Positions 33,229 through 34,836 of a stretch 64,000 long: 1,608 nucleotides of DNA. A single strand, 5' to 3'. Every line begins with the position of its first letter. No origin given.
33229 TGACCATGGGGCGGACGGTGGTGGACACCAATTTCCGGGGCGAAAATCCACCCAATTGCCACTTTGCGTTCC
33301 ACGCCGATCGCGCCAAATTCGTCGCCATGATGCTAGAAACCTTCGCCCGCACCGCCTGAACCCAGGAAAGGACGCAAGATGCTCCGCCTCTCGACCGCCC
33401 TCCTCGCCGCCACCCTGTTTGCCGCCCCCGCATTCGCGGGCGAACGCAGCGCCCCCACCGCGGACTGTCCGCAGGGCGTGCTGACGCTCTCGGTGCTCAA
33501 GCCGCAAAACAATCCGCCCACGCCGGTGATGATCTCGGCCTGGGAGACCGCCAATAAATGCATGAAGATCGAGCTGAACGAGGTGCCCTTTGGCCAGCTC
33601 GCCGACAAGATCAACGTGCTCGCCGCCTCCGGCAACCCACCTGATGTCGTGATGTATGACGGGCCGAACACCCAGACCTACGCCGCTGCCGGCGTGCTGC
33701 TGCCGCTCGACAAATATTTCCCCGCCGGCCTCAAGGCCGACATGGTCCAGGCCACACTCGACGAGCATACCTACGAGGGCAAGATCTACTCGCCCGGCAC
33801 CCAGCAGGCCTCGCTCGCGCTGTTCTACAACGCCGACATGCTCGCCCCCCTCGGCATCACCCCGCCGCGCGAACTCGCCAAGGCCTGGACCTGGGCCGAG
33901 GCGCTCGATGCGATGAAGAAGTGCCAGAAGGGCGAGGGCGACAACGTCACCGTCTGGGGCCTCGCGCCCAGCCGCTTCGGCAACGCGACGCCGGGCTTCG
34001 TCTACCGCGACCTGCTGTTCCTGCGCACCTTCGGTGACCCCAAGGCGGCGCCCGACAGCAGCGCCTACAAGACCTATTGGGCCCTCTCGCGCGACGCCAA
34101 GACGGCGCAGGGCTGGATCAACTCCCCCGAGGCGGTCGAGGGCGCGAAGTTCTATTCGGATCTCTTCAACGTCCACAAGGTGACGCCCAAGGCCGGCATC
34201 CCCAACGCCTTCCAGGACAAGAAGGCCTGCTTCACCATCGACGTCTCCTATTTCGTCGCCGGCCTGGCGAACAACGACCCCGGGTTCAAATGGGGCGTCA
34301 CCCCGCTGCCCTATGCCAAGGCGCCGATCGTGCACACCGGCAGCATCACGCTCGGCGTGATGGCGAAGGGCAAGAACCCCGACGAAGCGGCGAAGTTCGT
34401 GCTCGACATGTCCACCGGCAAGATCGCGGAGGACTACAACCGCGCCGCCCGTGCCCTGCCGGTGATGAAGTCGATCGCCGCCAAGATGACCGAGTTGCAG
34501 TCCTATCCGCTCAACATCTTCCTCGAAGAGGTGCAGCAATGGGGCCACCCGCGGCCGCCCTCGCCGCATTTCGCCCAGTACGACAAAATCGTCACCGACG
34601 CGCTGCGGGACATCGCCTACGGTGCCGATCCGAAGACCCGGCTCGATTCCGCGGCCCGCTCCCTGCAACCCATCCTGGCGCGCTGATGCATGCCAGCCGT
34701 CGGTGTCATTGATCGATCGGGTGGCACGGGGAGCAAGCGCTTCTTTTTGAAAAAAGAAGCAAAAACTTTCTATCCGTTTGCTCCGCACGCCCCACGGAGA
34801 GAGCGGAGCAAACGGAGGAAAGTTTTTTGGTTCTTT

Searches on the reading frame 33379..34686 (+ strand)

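Call 103: search_protein_families(library=pfam, proteins=[window:33379-34686:+], max_evalue=0.00001)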
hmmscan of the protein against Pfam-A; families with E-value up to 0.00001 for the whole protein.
window:33379-34686:+ (435 aa): 2 families
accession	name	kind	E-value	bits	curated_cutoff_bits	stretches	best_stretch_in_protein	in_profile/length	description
PF01547.30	SBP_bac_1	-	1.2e-22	81.7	26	1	62-341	24-297/307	Bacterial extracellular solute-binding protein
PF13416.11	SBP_bac_8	-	7.3e-21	75.6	27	1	54-377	5-275/279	Bacterial extracellular solute-binding protein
